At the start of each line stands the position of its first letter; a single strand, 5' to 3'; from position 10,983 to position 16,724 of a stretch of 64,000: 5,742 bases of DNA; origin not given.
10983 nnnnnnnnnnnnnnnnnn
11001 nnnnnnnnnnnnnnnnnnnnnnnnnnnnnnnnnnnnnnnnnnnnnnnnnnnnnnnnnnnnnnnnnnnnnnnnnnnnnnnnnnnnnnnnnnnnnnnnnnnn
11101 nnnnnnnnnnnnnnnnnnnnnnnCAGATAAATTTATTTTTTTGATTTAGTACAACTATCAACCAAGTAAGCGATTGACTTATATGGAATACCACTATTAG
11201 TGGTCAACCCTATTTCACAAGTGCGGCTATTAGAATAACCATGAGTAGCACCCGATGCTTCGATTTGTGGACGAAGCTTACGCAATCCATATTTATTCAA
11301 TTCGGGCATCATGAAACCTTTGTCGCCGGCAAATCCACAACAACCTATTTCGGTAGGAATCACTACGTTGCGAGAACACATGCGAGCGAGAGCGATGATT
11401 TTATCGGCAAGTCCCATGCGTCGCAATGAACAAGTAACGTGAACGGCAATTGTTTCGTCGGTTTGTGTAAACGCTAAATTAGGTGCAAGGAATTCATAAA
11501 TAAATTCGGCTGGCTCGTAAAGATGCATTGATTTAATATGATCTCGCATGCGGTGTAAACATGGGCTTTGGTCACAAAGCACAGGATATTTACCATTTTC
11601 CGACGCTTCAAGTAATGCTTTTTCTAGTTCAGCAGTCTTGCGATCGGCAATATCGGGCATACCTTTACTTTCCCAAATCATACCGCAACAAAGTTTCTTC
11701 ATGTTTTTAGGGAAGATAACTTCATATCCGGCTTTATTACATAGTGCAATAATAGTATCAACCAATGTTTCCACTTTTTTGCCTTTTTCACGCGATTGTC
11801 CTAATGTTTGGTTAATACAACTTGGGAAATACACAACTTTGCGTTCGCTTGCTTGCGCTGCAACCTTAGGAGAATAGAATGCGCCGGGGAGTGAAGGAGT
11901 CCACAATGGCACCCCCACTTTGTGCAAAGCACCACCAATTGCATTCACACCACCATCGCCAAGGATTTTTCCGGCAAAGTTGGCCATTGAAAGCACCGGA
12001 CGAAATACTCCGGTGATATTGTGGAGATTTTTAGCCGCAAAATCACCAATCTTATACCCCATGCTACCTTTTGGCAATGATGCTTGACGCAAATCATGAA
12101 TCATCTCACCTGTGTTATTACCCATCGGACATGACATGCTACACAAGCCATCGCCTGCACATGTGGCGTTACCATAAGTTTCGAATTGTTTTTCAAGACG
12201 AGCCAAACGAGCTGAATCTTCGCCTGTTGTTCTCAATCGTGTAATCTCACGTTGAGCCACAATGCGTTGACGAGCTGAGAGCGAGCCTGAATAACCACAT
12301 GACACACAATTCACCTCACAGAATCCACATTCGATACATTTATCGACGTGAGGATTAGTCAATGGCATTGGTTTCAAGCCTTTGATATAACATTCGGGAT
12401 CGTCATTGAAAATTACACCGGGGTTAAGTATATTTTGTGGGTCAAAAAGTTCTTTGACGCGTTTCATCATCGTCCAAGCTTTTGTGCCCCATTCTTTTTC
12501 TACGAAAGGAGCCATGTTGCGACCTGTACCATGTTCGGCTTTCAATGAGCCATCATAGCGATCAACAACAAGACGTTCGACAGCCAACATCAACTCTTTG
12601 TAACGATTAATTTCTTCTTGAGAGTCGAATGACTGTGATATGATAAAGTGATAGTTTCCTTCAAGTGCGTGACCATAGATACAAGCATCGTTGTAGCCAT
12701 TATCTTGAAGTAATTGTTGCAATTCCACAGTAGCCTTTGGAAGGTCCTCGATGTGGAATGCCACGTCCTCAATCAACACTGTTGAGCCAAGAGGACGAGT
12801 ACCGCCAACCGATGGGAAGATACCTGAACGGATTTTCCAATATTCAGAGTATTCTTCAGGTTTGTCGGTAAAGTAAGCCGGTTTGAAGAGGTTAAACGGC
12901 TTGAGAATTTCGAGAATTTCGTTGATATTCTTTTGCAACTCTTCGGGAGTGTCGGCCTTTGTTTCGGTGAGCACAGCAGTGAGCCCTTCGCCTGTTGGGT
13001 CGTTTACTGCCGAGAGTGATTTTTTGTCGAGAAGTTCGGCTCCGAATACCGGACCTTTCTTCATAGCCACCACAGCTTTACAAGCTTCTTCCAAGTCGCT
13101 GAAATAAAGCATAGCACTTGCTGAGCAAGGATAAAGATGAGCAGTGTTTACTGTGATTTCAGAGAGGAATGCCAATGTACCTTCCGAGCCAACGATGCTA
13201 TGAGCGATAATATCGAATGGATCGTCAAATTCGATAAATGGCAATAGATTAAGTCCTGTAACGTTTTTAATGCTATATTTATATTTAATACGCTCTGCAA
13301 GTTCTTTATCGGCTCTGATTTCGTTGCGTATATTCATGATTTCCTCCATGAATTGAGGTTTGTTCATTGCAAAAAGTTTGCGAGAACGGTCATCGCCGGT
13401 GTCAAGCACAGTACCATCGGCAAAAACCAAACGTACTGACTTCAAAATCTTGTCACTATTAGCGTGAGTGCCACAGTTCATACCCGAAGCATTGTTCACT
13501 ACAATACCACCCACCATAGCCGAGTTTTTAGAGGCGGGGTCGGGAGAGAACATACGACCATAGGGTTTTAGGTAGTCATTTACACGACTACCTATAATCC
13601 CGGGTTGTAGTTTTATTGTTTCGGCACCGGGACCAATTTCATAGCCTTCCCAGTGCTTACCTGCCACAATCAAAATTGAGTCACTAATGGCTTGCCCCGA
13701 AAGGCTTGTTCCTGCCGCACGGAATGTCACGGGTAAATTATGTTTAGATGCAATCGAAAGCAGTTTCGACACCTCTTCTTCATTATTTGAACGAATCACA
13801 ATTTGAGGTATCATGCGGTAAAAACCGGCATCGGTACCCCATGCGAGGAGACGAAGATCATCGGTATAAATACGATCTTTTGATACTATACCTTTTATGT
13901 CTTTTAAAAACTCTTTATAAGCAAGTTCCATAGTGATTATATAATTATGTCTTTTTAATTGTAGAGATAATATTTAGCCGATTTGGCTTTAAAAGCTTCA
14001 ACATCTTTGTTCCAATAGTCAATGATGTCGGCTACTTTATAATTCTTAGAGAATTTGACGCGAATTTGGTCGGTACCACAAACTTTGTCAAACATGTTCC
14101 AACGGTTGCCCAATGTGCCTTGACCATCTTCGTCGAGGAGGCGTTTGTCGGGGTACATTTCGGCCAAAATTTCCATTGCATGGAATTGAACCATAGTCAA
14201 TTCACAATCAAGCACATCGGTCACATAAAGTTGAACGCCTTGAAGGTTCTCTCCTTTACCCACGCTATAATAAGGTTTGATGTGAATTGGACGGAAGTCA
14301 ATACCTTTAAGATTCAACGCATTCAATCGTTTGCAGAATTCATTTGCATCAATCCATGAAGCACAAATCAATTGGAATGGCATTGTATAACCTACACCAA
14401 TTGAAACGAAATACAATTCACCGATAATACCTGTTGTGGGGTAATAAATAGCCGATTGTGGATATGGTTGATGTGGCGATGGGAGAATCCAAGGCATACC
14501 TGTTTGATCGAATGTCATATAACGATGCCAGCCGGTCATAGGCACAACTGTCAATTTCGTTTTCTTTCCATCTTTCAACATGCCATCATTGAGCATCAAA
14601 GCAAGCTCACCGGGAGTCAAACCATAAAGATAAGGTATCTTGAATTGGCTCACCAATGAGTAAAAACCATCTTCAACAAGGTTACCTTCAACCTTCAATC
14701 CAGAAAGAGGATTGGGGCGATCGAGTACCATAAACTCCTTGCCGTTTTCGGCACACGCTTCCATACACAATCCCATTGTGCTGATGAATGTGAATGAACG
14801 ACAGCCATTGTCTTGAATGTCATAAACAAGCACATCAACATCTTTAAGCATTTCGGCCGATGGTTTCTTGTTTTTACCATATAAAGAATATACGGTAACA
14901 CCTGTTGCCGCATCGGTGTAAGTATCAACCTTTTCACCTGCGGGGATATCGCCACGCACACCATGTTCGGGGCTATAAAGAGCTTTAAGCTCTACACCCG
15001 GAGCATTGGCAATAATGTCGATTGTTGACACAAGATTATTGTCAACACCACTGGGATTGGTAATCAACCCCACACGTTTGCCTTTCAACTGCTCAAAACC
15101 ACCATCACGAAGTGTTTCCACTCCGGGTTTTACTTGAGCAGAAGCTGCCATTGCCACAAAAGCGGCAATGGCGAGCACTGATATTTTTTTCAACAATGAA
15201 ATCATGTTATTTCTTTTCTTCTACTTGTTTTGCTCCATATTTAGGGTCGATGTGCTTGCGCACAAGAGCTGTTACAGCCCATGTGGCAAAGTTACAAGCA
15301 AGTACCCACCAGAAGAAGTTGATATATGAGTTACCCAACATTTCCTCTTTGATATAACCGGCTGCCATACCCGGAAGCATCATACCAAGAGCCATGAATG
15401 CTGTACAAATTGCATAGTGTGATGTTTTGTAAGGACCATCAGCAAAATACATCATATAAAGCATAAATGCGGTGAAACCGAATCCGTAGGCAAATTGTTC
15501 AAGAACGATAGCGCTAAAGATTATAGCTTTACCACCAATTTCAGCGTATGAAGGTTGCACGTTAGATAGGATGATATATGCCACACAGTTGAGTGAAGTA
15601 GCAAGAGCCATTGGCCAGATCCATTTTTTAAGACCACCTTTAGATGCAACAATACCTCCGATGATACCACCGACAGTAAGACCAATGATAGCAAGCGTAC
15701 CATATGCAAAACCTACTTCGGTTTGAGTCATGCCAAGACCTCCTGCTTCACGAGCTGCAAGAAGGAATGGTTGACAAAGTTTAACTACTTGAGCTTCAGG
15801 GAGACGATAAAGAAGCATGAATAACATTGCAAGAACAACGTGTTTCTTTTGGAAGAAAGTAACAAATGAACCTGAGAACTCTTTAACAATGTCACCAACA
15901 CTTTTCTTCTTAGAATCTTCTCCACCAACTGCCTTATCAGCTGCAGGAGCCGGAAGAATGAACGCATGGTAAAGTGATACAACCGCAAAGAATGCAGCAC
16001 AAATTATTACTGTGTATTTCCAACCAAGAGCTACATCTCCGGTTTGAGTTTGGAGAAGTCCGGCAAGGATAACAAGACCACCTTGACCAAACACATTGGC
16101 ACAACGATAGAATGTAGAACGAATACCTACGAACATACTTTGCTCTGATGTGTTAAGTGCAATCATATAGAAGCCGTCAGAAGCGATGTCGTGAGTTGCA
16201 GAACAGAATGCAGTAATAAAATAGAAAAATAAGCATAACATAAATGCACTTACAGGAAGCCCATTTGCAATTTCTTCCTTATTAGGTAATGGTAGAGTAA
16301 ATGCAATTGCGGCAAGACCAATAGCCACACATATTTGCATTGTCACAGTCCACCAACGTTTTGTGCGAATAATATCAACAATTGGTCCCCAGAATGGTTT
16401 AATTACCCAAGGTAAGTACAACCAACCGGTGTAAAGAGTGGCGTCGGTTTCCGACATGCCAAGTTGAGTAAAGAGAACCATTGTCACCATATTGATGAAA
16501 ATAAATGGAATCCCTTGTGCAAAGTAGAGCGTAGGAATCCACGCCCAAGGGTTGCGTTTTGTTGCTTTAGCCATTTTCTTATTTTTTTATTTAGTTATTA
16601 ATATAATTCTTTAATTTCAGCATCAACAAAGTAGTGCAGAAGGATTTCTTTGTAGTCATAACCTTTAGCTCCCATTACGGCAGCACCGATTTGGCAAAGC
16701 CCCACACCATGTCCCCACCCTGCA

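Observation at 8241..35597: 27-kb co-directional supercluster linking T9SS-exported wall-degrading enzymes to a MurNAc import and catabolism operon: candidate system for harvesting foreign peptidoglycan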

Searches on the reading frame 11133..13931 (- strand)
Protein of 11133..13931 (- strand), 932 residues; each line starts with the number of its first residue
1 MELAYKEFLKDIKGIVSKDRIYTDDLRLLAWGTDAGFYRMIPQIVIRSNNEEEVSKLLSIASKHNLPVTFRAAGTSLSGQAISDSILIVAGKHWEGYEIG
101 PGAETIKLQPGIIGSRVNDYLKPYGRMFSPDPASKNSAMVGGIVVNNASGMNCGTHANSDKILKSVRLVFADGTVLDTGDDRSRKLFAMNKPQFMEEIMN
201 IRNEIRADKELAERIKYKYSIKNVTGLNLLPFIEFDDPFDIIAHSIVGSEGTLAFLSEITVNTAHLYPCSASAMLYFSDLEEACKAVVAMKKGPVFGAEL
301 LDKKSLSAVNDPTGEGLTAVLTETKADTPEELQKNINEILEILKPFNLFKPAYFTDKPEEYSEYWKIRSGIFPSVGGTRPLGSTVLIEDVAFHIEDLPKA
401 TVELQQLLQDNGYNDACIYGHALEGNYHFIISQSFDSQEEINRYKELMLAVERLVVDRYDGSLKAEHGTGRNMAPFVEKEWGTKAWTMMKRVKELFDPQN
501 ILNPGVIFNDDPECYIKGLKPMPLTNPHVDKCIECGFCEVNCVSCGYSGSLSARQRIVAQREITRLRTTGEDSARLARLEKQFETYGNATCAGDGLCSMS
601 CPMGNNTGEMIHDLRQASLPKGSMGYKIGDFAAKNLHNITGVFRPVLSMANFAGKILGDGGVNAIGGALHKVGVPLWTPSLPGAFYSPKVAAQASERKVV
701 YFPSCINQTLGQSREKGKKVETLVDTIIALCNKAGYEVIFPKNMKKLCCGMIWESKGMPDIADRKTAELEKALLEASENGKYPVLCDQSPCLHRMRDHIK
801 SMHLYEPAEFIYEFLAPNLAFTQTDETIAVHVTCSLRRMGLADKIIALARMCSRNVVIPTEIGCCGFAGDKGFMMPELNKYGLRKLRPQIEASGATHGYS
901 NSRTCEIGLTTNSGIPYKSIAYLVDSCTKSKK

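Call 3: search_protein_families(library=pfam, proteins=[window:11133-13931:-], max_evalue=0.01)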
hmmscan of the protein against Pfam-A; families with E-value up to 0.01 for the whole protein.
window:11133-13931:- (932 aa): 7 families
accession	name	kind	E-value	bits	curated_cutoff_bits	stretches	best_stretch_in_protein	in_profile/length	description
PF02913.24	FAD-oxidase_C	-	2e-49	169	21.2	1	271-506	6-247/248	FAD linked oxidases, C-terminal domain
PF01565.28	FAD_binding_4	-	6.9e-33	113.7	26.4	1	42-178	1-138/139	FAD binding domain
PF02754.22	CCG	-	2.2e-05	24.9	20.6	0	828-907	1-82/85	Cysteine-rich domain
PF13183.11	Fer4_8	-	2.5e-05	25.2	27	1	529-604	2-67/68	4Fe-4S dicluster domain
PF12838.12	Fer4_7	-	0.00055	20.8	27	1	531-604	1-51/52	4Fe-4S dicluster domain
PF13534.11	Fer4_17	-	0.0022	18.9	22.2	1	531-604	1-59/61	4Fe-4S dicluster domain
PF14697.11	Fer4_21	-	0.0093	16.5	35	0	530-546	6-22/59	4Fe-4S dicluster domain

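Call 5: search_protein_families(library=ncbifam, proteins=[window:11133-13931:-], max_evalue=0.001)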
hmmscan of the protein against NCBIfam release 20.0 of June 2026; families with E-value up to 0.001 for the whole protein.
window:11133-13931:- (932 aa): 11 families
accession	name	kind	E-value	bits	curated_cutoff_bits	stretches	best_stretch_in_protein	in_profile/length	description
TIGR00387.1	glcD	equivalog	7.5e-58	196.3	567.9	2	243-505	150-412/413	glycolate oxidase subunit GlcD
NF049975.1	2HglutDHaseYdiJ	equivalog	4.4e-44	150.6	1350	1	4-508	14-540/1018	D-2-hydroxyglutarate dehydrogenase YdiJ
NF008408.0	PRK11230.1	equivalog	8.4e-38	130.1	897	2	32-181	45-197/499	glycolate oxidase subunit GlcD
NF008369.0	PRK11168.1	equivalog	1.8e-19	69.9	278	1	527-916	8-387/401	anaerobic glycerol-3-phosphate dehydrogenase subunit C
TIGR03379.1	glycerol3P_GlpC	equivalog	1.1e-09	37.5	279.9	1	529-912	4-380/397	anaerobic glycerol-3-phosphate dehydrogenase subunit GlpC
NF045663.1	diclust_near_Sec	equivalog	1.7e-08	33.1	530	1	590-880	354-593/759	pyridine nucleotide-disulfide oxidoreductase/dicluster-binding protein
NF045670.1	quin_L_LdhH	equivalog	1.6e-07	30.1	800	1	589-905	354-681/706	L-lactate dehydrogenase (quinone) large subunit LdhH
NF004616.0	PRK05950.1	subfamily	4.1e-05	22.8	228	1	529-619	146-234/238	succinate dehydrogenase iron-sulfur subunit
NF008434.0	PRK11274.1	equivalog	0.00018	20.5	333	0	522-570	65-113/409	glycolate oxidase subunit GlcF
TIGR00384.1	dhsB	subfamily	0.00019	21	88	1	528-615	138-222/222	succinate dehydrogenase and fumarate reductase iron-sulfur protein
TIGR01678.1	FAD_lactone_ox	subfamily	0.00071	18.6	396.8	0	35-189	8-160/438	sugar 1,4-lactone oxidase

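Call 67: find_related_loci(query=window:11133-13931:-, collection=metagenome_contigs, flank=7000)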
Query window:11133-13931:- (932 aa) in metagenome_contigs; peptide patterns used: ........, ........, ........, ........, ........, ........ (x = any residue, [..] = any of these).
128 stretches matched a pattern; 116 encode a relative of the query (tblastn E <= 1e-3); the best 80 are kept; 80 distinct loci.
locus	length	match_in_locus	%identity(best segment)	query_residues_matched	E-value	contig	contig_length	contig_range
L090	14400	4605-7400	93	1-932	0e+0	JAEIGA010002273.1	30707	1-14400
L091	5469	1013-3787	69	5-932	0e+0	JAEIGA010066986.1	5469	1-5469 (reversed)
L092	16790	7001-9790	69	4-932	0e+0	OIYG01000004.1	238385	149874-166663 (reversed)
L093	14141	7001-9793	68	1-932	0e+0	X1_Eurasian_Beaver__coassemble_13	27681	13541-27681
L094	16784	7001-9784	67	1-931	0e+0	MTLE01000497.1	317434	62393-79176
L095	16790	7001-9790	68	4-932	0e+0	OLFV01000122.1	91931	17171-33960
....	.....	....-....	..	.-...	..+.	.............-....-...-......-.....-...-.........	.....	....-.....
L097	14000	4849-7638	68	4-932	0e+0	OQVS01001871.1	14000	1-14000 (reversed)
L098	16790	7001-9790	69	1-929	0e+0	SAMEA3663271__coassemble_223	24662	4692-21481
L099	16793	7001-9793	68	1-929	0e+0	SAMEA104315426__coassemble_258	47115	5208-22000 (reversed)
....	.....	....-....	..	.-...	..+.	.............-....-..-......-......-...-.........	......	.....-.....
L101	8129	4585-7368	68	5-928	0e+0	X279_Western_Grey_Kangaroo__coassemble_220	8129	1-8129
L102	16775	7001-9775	68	7-931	0e+0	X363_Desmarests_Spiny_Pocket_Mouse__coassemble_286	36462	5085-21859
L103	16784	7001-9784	66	1-929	0e+0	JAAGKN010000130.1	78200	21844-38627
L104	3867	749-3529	66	5-930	0e+0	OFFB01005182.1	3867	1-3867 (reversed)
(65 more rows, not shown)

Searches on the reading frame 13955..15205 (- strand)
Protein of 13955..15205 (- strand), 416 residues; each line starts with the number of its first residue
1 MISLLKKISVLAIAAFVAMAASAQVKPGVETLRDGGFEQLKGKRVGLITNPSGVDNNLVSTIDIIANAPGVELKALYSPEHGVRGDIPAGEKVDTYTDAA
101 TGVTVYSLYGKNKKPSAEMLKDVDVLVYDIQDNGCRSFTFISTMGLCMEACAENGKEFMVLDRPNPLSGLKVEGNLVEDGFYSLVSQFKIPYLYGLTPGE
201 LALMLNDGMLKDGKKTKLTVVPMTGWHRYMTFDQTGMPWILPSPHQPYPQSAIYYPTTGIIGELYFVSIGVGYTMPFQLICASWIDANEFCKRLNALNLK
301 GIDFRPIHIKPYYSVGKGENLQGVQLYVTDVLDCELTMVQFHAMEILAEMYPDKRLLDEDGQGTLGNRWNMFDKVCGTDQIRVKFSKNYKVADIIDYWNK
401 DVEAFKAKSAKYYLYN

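Call 3: search_protein_families(library=pfam, proteins=[window:13955-15205:-], max_evalue=0.01)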
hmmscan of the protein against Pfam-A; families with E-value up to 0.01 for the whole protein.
window:13955-15205:- (416 aa): 2 families
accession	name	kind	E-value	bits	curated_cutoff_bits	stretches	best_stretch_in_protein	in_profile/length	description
PF07075.17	NamZ_N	-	1.2e-79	266.9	26.9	1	45-247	1-200/203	Exo-beta-N-acetylmuramidase NamZ, N-terminal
PF20732.2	NamZ_C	-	1.3e-39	136.8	25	1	254-415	2-152/152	Exo-beta-N-acetylmuramidase NamZ, C-terminal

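Call 5: search_protein_families(library=ncbifam, proteins=[window:13955-15205:-], max_evalue=0.001)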
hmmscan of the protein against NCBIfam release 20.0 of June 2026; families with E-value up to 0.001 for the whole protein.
window:13955-15205:- (416 aa): 0 families

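Call 48: search_solved_structures(query=window:13955-15205:-, max_evalue=0.001)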
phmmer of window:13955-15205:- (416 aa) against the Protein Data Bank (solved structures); distinct sequences matched with E-value up to 0.001: 2.
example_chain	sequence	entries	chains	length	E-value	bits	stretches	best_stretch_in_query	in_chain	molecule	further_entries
4k05_A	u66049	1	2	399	3.9e-155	520.3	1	23-415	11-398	Conserved hypothetical exported protein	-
4jja_A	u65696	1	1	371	9.9e-45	156.6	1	36-279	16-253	hypothetical protein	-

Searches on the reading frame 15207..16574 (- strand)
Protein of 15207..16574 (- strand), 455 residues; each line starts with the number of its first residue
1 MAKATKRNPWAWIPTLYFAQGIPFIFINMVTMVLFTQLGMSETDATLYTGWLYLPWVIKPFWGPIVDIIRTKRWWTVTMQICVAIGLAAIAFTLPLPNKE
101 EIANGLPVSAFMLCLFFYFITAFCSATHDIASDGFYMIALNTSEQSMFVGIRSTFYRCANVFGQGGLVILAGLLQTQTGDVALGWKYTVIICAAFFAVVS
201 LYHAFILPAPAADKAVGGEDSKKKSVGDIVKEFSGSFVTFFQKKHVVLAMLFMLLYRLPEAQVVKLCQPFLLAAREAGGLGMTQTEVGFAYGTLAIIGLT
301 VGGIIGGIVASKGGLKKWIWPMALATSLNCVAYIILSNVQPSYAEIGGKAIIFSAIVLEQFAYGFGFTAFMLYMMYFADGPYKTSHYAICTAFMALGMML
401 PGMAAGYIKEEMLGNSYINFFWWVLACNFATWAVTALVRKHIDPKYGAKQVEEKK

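Call 3: search_protein_families(library=pfam, proteins=[window:15207-16574:-], max_evalue=0.01)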
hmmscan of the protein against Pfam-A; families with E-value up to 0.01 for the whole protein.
window:15207-16574:- (455 aa): 2 families
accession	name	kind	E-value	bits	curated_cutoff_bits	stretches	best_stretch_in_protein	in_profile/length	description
PF07690.21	MFS_1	-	1.5e-12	47.6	33.4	1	26-400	15-345/347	Major Facilitator Superfamily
PF03092.22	BT1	-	0.00096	18.4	22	1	28-258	10-229/432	BT1 family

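Call 5: search_protein_families(library=ncbifam, proteins=[window:15207-16574:-], max_evalue=0.001)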
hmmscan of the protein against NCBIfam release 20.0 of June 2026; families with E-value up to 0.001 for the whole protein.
window:15207-16574:- (455 aa): 4 families
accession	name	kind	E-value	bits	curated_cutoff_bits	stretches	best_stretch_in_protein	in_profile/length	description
TIGR00901.2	2A0125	subfamily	8.4e-45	153.1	350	1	15-430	11-409/417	AmpG family muropeptide MFS transporter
NF008867.0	PRK11902.1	equivalog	2.2e-19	69.7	656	1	16-451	21-415/419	muropeptide transporter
NF008238.0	PRK11010.1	equivalog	1e-16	60.9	756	1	55-421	58-387/492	muropeptide MFS transporter AmpG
TIGR00788.1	fbt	subfamily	0.00052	19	216.4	1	16-161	34-169/468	folate/biopterin family MFS transporter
